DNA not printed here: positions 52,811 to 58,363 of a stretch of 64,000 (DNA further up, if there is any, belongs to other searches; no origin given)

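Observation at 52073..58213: Effector-less NACHT-type STAND NTPase (1750 aa) plus a co-oriented 263-aa orphan gene: candidate uncharacterised two-gene anti-phage system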

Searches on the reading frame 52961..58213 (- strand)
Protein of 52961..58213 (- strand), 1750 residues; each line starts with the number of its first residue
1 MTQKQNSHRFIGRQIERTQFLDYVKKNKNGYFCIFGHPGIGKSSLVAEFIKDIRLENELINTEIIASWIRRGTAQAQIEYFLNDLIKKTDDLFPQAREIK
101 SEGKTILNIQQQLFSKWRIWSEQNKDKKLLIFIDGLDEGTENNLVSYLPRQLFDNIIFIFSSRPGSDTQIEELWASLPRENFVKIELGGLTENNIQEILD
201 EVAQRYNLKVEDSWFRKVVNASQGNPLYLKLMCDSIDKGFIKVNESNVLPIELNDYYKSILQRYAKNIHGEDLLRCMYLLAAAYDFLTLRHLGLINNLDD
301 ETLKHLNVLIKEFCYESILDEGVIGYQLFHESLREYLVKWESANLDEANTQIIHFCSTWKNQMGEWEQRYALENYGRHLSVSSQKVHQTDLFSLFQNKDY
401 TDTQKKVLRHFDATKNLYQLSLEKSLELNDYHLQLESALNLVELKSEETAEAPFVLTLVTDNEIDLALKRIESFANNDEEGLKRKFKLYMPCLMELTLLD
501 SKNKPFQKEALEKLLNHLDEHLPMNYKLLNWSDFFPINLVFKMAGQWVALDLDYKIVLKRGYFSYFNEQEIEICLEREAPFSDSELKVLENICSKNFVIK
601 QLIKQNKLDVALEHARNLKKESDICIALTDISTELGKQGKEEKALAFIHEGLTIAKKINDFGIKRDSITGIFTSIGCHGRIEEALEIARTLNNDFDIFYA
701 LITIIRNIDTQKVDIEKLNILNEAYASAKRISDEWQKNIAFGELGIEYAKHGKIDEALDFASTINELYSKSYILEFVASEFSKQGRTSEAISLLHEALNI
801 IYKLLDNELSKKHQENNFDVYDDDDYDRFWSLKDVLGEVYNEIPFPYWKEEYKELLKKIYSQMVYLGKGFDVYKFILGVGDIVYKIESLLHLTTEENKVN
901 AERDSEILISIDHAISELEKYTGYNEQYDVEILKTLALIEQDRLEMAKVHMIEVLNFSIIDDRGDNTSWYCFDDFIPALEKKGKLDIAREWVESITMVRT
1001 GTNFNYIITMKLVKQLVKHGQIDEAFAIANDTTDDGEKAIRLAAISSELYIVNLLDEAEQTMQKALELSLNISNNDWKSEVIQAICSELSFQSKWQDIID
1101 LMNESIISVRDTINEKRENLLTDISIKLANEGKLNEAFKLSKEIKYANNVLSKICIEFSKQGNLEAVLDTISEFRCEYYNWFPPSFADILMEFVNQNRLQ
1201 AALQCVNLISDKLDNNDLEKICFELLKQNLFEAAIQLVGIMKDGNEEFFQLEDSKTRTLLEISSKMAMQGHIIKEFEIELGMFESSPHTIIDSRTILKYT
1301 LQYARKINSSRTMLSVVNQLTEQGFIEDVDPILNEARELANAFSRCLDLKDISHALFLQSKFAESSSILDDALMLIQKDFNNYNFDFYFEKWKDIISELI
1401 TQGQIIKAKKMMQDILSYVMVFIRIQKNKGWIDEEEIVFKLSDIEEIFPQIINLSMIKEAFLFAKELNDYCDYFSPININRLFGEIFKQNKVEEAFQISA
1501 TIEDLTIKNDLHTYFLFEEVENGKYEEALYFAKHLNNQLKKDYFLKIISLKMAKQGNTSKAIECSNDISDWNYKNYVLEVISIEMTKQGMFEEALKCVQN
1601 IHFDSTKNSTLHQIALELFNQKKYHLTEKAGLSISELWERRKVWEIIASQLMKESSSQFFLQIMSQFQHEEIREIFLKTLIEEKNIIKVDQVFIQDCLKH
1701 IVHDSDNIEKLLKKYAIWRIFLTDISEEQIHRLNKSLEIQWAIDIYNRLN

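Call 7: search_protein_families(library=pfam, proteins=[window:52961-58213:-], max_evalue=1)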
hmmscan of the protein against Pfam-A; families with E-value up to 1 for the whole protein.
window:52961-58213:- (1750 aa): 17 families
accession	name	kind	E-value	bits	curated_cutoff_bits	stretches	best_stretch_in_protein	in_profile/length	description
PF24603.1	TPR_30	-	1.3e-09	38.8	29.7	1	1515-1569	11-65/100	Tetratricopeptide repeat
PF24883.2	NPHP3_N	-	1.6e-07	32.1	24.8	1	16-152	8-149/164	Nephrocystin 3, N-terminal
PF13191.12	AAA_16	-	1.6e-06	29.1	32.6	1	9-141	1-146/167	AAA ATPase domain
PF20703.3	nSTAND1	-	7.7e-06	26.2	27.1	1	3-232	9-229/379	Novel STAND NTPase 1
PF25520.1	AAA_lid_TANC1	-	1.3e-05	25.7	29.1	1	209-258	41-92/96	TANC1-like, AAA+ ATPase lid domain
PF05729.18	NACHT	-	1.8e-05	25.1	26.7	1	33-202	4-163/167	NACHT domain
PF07719.23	TPR_2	-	0.00011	22.5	27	0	743-761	6-24/34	Tetratricopeptide repeat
PF01535.26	PPR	-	0.00081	19.9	25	0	748-759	10-21/31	PPR repeat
PF13041.12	PPR_2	-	0.0012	19.3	30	0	1480-1514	7-41/50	PPR repeat family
PF13479.12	AAA_24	-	0.017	15.4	27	0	32-55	5-23/195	AAA domain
PF13424.12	TPR_12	-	0.02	15.5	30.1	0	1055-1072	19-36/77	Tetratricopeptide repeat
PF13374.12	TPR_10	-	0.033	14.6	27.5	0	782-800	13-31/42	Tetratricopeptide repeat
PF00515.34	TPR_1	-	0.033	14.5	27.8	0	740-760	3-23/34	Tetratricopeptide repeat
PF13176.12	TPR_7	-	0.088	13.4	27.9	0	781-807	9-35/36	Tetratricopeptide repeat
PF00910.28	RNA_helicase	-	0.14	13.1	21.5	1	33-60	2-29/105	RNA helicase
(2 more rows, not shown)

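Call 8: search_protein_families(library=padloc, proteins=[window:52961-58213:-], max_evalue=1)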
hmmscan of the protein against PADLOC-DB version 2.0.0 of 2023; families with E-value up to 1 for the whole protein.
window:52961-58213:- (1750 aa): 2 families
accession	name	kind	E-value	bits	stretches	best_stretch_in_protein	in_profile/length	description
PDLC01173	STAND_TPR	-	4.9e-07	26.4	1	5-165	96-254/1114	"Predicted ATPase fused to Xre-HTH and TPR repeats domain, associated with cas1-less I-E system in Streptomyces"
PDLC04140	mad8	-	0.0094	13.5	1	10-55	5-53/314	mads_8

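Call 9: search_protein_families(library=ncbifam, proteins=[window:52961-58213:-], max_evalue=1)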
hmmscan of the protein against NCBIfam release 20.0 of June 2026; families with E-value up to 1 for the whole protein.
window:52961-58213:- (1750 aa): 1 family
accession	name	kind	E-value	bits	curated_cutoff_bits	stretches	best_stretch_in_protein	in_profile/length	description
TIGR00756.2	PPR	repeat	2.1e-05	24.4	20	0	781-796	10-25/35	pentatricopeptide repeat protein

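Call 19: find_homologous_proteins(query=window:52961-58213:-, max_evalue=0.00001)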
Query window:52961-58213:- (1750 aa): 189 proteins with E <= 0.00001 among 8000 candidates; the best 120 are listed.
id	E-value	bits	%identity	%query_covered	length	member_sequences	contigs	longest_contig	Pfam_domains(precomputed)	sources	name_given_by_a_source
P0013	0.0e+0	3894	100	100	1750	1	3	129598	PF24883.3,PF05729.19,PF20703.4,PF25520.2,PF24603.2,PF13191.13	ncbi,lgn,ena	-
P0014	0.0e+0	3513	90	100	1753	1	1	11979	PF24883.3,PF05729.19,PF20703.4,PF25520.2,PF24603.2,PF13191.13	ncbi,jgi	jgi:hypothetical protein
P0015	0.0e+0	3384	88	100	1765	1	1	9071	PF13041.13,PF24883.3,PF05729.19,PF20703.4,PF24603.2,PF13191.13,PF13374.13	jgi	jgi:hypothetical protein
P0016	0.0e+0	2139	59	100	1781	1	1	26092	PF24883.3,PF05729.19,PF24603.2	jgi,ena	jgi:hypothetical protein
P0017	0.0e+0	2104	60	100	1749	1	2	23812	PF24883.3,PF24603.2,PF07719.24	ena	-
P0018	0.0e+0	1637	61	75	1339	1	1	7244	PF24883.3,PF24603.2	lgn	-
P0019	0.0e+0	1398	45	100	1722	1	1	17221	PF24883.3,PF13424.13,PF25520.2,PF24603.2,PF07719.24,PF13191.13,PF13374.13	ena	-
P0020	0.0e+0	1397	45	100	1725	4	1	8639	PF24883.3,PF05729.19,PF13424.13,PF25520.2,PF24603.2,PF07719.24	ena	-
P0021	0.0e+0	1368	45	100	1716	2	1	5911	PF12921.13,PF24883.3,PF00515.35,PF05729.19,PF01535.27,PF13424.13,PF24603.2,PF07719.24,PF13374.13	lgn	-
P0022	0.0e+0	1343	45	100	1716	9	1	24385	PF24883.3,PF05729.19,PF13424.13,PF24603.2,PF07719.24,PF13374.13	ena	-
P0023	0.0e+0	1321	58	39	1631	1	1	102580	PF12921.13,PF24883.3,PF05729.19,PF13424.13,PF24603.2,PF07719.24,PF13374.13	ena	-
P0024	0.0e+0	1311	58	39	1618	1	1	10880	PF24883.3,PF05729.19,PF13424.13,PF24603.2,PF07719.24,PF13374.13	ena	-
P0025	0.0e+0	1095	49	63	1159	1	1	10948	PF24883.3,PF05729.19,PF13424.13,PF25520.2,PF07719.24,PF13191.13,PF13374.13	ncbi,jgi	jgi:hypothetical protein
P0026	6.5e-275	934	37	72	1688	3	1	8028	PF24883.3,PF05729.19,PF13424.13,PF24603.2,PF07719.24,PF13191.13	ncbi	-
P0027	1.2e-269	916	37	67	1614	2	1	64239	PF23938.2,PF24883.3,PF05729.19,PF24603.2,PF07719.24,PF13191.13,PF13374.13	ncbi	-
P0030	3.6e-266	905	36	72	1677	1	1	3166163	PF24883.3,PF13934.13,PF05729.19,PF13424.13,PF07719.24,PF13191.13,PF13374.13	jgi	jgi:acid stress-induced BolA-like protein IbaG/YrbA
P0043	9.9e-251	853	44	45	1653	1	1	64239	PF17874.8,PF24883.3,PF05729.19,PF13424.13,PF07719.24,PF13191.13,PF13374.13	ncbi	-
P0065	6.5e-237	808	35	67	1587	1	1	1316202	PF24883.3,PF00515.35,PF05729.19,PF13424.13,PF28559.1,PF13181.13,PF07719.24,PF13374.13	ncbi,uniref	ncbi:NACHT domain-containing protein [Aquirufa sp. OSTEICH-129V]|uniref:NACHT domain-containing prot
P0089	1.3e-224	767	42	45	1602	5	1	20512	PF24883.3,PF05729.19,PF13424.13,PF07719.24,PF13191.13,PF13374.13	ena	-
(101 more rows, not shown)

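Call 23: find_encoding_contigs(protein=P0016, flank=6000, max_places=1)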
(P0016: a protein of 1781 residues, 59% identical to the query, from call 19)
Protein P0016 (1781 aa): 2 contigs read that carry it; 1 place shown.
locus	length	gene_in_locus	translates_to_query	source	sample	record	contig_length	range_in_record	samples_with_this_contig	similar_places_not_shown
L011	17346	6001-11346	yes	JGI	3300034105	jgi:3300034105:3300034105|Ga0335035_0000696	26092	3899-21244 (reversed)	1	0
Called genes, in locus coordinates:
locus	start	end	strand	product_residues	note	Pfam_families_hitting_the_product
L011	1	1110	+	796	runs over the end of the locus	PF09603:Fib_succ_major, PF13475:DUF4116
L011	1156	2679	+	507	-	-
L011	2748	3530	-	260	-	-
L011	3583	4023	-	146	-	-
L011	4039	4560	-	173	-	-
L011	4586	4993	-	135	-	-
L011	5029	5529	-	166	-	-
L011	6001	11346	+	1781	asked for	PF05729:NACHT (faint), PF24883:NPHP3_N, PF24603:TPR_30 (faint)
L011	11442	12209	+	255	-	-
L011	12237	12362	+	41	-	-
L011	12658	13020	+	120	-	-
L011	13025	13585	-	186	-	-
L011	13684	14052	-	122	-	-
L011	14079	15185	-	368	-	PF03734:YkuD (faint), PF13645:YkuD_2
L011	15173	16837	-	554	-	PF01841:Transglut_core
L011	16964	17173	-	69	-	-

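Call 24: find_encoding_contigs(protein=P0019, flank=6000, max_places=1)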
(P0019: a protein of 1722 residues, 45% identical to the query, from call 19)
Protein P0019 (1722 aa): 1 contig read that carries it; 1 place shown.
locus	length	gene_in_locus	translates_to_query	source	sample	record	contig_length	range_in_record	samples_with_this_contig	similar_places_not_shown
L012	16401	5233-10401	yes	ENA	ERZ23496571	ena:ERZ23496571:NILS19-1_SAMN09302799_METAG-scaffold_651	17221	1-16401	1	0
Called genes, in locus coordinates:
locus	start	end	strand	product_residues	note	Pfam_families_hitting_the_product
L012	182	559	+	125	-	-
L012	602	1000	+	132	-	-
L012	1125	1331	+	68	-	PF13475:DUF4116 (faint)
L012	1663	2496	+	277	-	PF24699:DUF7663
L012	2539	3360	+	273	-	-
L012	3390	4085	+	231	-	-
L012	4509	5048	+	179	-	-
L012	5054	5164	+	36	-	-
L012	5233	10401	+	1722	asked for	PF13191:AAA_16 (weak), PF24883:NPHP3_N, PF25520:AAA_lid_TANC1 (faint), PF07719:TPR_2 (faint), PF13374:TPR_10 (faint), PF13424:TPR_12 (faint), PF24603:TPR_30 (faint)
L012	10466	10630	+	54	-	PF24699:DUF7663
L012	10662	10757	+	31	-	-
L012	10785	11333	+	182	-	-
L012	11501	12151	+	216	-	PF14519:Macro_2, PF01661:Macro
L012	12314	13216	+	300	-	-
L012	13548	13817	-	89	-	-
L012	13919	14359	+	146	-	-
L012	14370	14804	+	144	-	-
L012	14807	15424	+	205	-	-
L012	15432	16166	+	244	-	PF02146:SIR2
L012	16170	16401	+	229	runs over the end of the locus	-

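Call 25: find_encoding_contigs(protein=P0022, flank=6000, max_places=1)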
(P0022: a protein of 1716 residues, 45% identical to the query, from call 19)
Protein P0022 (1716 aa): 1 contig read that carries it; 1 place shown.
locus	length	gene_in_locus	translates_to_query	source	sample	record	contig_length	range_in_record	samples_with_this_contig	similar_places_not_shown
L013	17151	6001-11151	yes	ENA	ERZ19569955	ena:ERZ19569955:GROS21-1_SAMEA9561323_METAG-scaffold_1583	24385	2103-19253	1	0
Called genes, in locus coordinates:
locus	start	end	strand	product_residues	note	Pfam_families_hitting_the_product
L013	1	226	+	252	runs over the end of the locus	PF02146:SIR2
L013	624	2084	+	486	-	PF13475:DUF4116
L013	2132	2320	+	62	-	-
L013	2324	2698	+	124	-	PF02481:DNA_processg_A (faint), PF10686:YAcAr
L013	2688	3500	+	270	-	-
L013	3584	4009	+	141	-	-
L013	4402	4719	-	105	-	-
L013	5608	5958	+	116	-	-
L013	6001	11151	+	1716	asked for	PF05729:NACHT (weak), PF24883:NPHP3_N (weak), PF07719:TPR_2 (faint), PF13374:TPR_10 (faint), PF13424:TPR_12 (faint), PF24603:TPR_30 (faint)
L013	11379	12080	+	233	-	-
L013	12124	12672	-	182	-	-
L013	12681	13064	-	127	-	-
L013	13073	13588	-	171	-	-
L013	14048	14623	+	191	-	PF09603:Fib_succ_major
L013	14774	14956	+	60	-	-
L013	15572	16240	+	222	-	-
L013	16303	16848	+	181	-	-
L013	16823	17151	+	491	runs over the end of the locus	PF13475:DUF4116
